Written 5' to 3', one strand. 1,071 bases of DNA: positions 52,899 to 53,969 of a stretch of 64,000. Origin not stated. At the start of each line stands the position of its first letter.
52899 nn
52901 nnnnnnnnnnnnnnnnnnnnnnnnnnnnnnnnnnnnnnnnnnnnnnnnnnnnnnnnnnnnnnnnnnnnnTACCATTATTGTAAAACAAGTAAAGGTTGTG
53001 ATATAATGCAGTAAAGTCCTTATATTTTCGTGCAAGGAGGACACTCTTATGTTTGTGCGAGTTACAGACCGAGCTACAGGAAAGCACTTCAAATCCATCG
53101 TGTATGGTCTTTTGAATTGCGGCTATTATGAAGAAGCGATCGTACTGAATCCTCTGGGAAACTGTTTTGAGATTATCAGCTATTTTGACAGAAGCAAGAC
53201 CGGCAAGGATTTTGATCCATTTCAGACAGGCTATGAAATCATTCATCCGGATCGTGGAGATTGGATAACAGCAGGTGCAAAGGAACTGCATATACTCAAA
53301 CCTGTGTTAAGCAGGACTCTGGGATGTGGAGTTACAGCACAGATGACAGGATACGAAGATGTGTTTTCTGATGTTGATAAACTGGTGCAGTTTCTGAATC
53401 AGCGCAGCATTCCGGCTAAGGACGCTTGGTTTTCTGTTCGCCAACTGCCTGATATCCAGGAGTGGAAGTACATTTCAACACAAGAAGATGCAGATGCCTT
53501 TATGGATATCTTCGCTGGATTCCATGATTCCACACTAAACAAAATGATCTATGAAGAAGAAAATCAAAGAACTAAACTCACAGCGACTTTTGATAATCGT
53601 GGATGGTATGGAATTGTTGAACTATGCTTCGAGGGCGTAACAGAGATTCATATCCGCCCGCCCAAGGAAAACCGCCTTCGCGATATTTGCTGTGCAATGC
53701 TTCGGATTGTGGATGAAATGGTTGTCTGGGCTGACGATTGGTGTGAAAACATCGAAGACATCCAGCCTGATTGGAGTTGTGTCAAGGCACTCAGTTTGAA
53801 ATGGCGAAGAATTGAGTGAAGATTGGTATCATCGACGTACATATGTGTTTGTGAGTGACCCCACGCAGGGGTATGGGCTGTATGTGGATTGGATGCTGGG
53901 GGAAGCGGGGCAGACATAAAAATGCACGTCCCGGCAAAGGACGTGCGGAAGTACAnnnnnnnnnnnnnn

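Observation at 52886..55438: Three diverged copies of the spoIVB 3' end plus terminator bracket two lower-GC gene cassettes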

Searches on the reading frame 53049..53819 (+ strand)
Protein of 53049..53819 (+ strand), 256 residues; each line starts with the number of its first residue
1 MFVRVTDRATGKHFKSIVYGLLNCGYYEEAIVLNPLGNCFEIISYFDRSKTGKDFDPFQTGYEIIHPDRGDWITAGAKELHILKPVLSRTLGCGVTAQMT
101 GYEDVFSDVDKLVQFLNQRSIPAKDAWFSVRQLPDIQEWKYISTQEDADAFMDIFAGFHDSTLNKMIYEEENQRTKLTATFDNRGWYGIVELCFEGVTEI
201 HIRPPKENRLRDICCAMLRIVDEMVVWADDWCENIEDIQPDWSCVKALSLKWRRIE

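Call 7: search_protein_families(library=pfam, proteins=[window:53049-53819:+], max_evalue=0.001)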
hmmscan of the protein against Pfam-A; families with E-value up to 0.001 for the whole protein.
window:53049-53819:+ (256 aa): 0 families

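Call 9: find_encoding_contigs(protein=window:53049-53819:+, flank=10000, max_places=10)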
Protein window:53049-53819:+ (256 aa): 7 contigs read that carry it; 7 places shown.
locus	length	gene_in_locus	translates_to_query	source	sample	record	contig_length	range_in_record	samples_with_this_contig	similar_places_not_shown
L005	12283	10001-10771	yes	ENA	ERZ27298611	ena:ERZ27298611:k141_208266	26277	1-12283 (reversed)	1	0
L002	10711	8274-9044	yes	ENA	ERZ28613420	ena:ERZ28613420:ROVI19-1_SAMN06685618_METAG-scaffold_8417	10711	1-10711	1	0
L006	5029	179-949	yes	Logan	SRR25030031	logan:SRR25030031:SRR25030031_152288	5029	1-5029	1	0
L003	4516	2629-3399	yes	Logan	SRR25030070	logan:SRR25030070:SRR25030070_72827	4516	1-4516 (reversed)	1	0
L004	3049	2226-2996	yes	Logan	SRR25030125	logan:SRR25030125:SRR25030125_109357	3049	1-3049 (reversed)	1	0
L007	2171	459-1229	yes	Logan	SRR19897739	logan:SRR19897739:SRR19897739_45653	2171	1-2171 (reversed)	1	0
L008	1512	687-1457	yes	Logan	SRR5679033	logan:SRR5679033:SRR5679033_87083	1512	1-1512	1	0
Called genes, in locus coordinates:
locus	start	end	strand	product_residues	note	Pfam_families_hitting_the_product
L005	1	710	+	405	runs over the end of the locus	PF16491:Peptidase_M48_N, PF01435:Peptidase_M48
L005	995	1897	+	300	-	PF02311:AraC_binding (weak), PF12833:HTH_18, PF00165:HTH_AraC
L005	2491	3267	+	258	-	PF01520:Amidase_3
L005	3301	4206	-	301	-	PF01479:S4 (weak), PF00849:PseudoU_synth_2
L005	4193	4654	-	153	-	PF01252:Peptidase_A8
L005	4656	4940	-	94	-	PF18910:DUF5665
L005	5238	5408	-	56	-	-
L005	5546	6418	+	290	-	PF09992:NAGPA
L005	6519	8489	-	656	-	PF22842:Pel9A-like_beta_helix (weak), PF21258:Glyco_hydro_120_ins, PF13229:Beta_helix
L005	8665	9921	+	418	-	PF00595:PDZ (weak), PF13180:PDZ_2, PF14685:PDZ_Tricorn (weak), PF17820:PDZ_6, PF05580:Peptidase_S55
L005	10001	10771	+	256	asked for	-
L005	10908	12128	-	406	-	PF05977:MFS_3, PF07690:MFS_1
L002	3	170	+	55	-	?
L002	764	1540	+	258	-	PF01520:Amidase_3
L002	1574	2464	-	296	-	PF01479:S4 (weak), PF00849:PseudoU_synth_2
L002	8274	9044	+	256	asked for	-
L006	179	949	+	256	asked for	-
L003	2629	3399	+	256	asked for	-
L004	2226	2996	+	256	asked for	-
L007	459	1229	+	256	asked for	-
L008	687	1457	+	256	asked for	-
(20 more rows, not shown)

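Call 70: search_protein_families(library=ncbifam, proteins=[window:53049-53819:+], max_evalue=0.01)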
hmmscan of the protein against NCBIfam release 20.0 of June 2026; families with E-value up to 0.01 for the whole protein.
window:53049-53819:+ (256 aa): 0 families

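Call 71: search_protein_families(library=padloc, proteins=[window:53049-53819:+], max_evalue=0.01)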
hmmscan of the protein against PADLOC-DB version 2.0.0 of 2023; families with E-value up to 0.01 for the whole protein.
window:53049-53819:+ (256 aa): 0 families

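Call 75: predict_structure(protein=window:53049-53819:+)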
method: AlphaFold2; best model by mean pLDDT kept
length: 256 residues; sequences in the alignment: 1
mean_pLDDT: 37.2   pTM: 0.26
mean pLDDT of the five models: 37.2, 33.7, 31.0, 30.7, 25.7
residues with pLDDT >= 90: 0; 70-90: 0; 50-70: 20; < 50: 236
segments of 3 or more residues with pLDDT < 50: 6-13, 23-26, 35-37, 44-256
pLDDT, mean of each block of 10 residues (from residue 1): 48 48 48 50 46 36 32 34 35 35 35 39 29 27 40 39 42 42 39 35 33 34 31 29 29 28
secondary structure, 60 per line:
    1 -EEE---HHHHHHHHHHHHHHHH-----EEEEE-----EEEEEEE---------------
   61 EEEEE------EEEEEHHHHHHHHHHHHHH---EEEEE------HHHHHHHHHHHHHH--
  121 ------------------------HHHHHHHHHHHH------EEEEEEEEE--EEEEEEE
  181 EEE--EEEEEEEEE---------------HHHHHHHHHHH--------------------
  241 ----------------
elements in order: E2-4 H8-23 E29-33 E39-45 E61-65 E72-76 H77-90 E94-98 H105-118 H145-156 E163-171 E174-183 E186-194 H210-220
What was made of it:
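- Tried and rejected: Unusable, pLDDT 37 (call 75).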

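Call 95: search_protein_representatives(protein=window:53049-53819:+)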
Query: 256 residues. Proteins with E-value up to 0.001 (for the whole library): 141; up to 1e-10: 84; up to 1e-30: 19. The best 141 are listed.
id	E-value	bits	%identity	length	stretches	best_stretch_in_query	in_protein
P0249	6.7e-178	606.3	100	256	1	1-256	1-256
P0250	3.9e-61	223.4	44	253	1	1-256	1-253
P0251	1.6e-60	221.4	44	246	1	1-255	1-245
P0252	4.7e-53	196.9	43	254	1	1-254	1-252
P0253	5.9e-51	190.1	45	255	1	1-254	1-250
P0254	1.5e-50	188.8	43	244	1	1-255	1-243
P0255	7.2e-48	180.0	38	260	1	1-255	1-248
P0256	2.7e-46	174.8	40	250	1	1-256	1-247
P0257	2.2e-42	162.0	37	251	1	1-256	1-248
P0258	3.3e-41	158.1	41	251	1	1-255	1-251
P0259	8.4e-41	156.8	41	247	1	1-256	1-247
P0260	4.7e-38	147.8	41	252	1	1-255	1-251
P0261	1.0e-37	146.7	34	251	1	1-255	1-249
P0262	3.9e-37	144.7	47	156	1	101-255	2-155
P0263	5.1e-35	137.8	35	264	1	1-256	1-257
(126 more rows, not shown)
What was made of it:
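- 53049..53819 (+): Cargo of cassette 1: a 256-aa protein of unknown function, from a small unannotated family. 141 cluster representatives among 1.84 billion, the nearest 44% identical (call 95).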

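Call 98: search_protein_families(library=pfam, alignment_id=A2, max_evalue=0.01)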
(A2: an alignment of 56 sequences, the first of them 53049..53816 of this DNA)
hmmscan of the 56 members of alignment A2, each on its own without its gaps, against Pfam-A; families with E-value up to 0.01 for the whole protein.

A. member 1, window:53049-53816:+ (256 aa): 0 families

B. families by the number of members that match (of 56 scanned): 1 family
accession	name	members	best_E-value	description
PF08476.15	VD10_N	1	0.00078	Viral D10 N-terminal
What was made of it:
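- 53049..53819 (+): No Pfam, NCBIfam or PADLOC hit (calls 7, 70, 71, 98).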

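Call 99: predict_structure(alignment_id=A2)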
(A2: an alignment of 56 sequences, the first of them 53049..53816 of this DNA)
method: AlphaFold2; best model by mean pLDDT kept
length: 256 residues; sequences in the alignment: 56
mean_pLDDT: 94.7   pTM: 0.91
mean pLDDT of the five models: 94.7, 93.9, 93.8, 93.1, 92.9
residues with pLDDT >= 90: 220; 70-90: 32; 50-70: 4; < 50: 0
segments of 3 or more residues with pLDDT < 50: none
pLDDT, mean of each block of 10 residues (from residue 1): 96 97 94 98 93 87 97 92 88 77 96 96 98 97 98 96 98 96 95 98 96 97 97 94 98 97
secondary structure, 60 per line:
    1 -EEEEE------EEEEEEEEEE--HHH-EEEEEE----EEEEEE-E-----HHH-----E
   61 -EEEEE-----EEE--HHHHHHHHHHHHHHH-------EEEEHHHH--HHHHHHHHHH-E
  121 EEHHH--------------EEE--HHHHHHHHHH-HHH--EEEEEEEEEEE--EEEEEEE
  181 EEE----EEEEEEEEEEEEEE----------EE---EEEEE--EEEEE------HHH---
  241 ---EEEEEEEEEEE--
elements in order: E2-6 E13-22 E29-34 E39-44 E62-66 E72-74 H77-91 E99-102 H103-106 H109-118 E120-122 E140-142 H145-154 E161-171 E174-183 E188-201 E217-221 E224-228 E244-254
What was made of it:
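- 53049..53819 (+): AF2 model with pLDDT 94.7 (call 99).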

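Call 102: fold_search(model_id=the predicted structure, library=pdb)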
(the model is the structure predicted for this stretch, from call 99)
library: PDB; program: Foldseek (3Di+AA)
matches with E <= 10: 308; with E <= 0.001: 0
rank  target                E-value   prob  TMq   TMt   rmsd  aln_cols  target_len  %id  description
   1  6jau_A                1.4e-01  0.10  0.13  0.12  17.7       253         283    8  The complex structure of Pseudomonas aeruginosa MucA/MucB. (released 2020-01-29)
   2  6in9_B                1.4e-01  0.10  0.14  0.14  17.6       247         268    7  Crystal structure of MucB in complex with MucA(peri) (released 2019-07-24)
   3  8owu_E                2.0e-01  0.95  0.28  0.56   5.4       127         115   10  The crystal structure of the polymorphic toxin PT7(Bc) D37A mutant and its cognate immunity PIM7(Bc) complex (released 2024-06-19)
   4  9kzc_B                2.6e-01  0.04  0.13  0.12  17.5       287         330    7  Cryo-EM structure of the LGI1 LRR-LGI1 EPTP-ADAM22 ECD complex (released 2025-06-25)
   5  6in9_A                2.8e-01  0.08  0.14  0.13  17.6       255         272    8  Crystal structure of MucB in complex with MucA(peri) (released 2019-07-24)
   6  4nf9_A                3.4e-01  0.07  0.13  0.14  16.8       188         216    9  Structure of the Knl1/Nsl1 complex (released 2014-03-19)
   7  5y31_B                3.4e-01  0.03  0.14  0.09  17.6       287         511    7  Crystal structure of human LGI1-ADAM22 complex (released 2018-05-02)
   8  8owu_D                4.0e-01  0.90  0.29  0.60   4.8       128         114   11  The crystal structure of the polymorphic toxin PT7(Bc) D37A mutant and its cognate immunity PIM7(Bc) complex (released 2024-06-19)
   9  2v42_A                4.5e-01  0.06  0.14  0.13  16.9       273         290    6  Crystal structure of RseB: a sensor for periplasmic stress response in E. coli (released 2007-08-28)
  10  6zgp_A                5.6e-01  0.04  0.15  0.13  17.0       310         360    9  Crystal structure of the quaternary ammonium Rieske monooxygenase CntA in complex with inhibitor MMV12 (MMV020670) (released 2020-11-18)
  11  8q5h_K                5.9e-01  0.06  0.13  0.15  16.4       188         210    8  Human KMN network (outer kinetochore) (released 2024-02-14)
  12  2v42_B                6.3e-01  0.05  0.14  0.13  16.4       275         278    6  Crystal structure of RseB: a sensor for periplasmic stress response in E. coli (released 2007-08-28)
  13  4nf9_B                6.6e-01  0.07  0.15  0.17  16.8       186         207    8  Structure of the Knl1/Nsl1 complex (released 2014-03-19)
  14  7ucz_A                7.0e-01  0.09  0.14  0.22  14.0       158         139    9  The Crystal Structure of Apo Monomer F57:H:H:H:H:H:H:R58 Mutant of HCRBPII with Histidine Insertion in the Hinge Loop  (released 2023-10-18)
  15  2e3o                  7.0e-01  0.03  0.10  0.10  17.4       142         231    9  Crystal structure of CERT START domain in complex with C16-ceramide (P212121) (released 2007-12-18)
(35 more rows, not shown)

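Call 103: fold_search(model_id=the predicted structure, library=viral)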
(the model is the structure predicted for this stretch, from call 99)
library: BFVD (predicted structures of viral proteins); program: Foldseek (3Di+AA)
matches with E <= 10: 437; with E <= 0.001: 0
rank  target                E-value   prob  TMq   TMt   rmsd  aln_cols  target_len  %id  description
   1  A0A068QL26            3.8e-02  0.11  0.16  0.14  18.4       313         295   12  Proliferating cell nuclear antigen [Armadillidium vulgare iridescent virus]
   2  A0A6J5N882            7.7e-02  0.08  0.13  0.14  16.6       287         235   11  Uncharacterized protein [uncultured Caudovirales phage]
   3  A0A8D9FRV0            1.0e-01  0.72  0.18  0.26  18.4       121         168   12  UVR domain-containing protein [uncultured marine phage]
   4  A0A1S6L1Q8            1.5e-01  0.21  0.15  0.17  12.7       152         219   10  (no name in the UniProt tables at hand)
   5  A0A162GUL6            2.7e-01  0.03  0.12  0.07  21.2       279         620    9  ODV-E66 [Urbanus proteus nucleopolyhedrovirus]
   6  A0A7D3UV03            3.0e-01  0.38  0.15  0.29  13.1        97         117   18  Uncharacterized protein [Fadolivirus FV1/VV64]
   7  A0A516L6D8            3.7e-01  0.11  0.14  0.22  13.2       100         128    9  (no name in the UniProt tables at hand)
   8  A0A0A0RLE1            4.0e-01  0.12  0.12  0.25  14.2       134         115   10  (no name in the UniProt tables at hand)
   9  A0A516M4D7            4.0e-01  0.07  0.12  0.20  14.9       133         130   14  (no name in the UniProt tables at hand)
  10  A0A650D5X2            4.0e-01  0.04  0.18  0.10  19.5       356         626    8  Minor coat protein [Areca palm velarivirus 1]
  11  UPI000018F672         4.2e-01  0.02  0.10  0.09  20.0       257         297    9  (no name look-up for this kind of identifier)
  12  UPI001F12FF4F         4.4e-01  0.07  0.13  0.17  18.5       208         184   12  (no name look-up for this kind of identifier)
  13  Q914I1                5.8e-01  0.03  0.12  0.13  18.6       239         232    8  Uncharacterized protein 51 [Sulfolobus islandicus filamentous virus (isolate Iceland/Hveragerdi)]
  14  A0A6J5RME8            6.5e-01  0.02  0.11  0.04  21.2       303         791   12  Uncharacterized protein [uncultured Caudovirales phage]
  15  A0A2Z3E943            6.8e-01  0.02  0.10  0.09  21.6       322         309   10  (no name in the UniProt tables at hand)
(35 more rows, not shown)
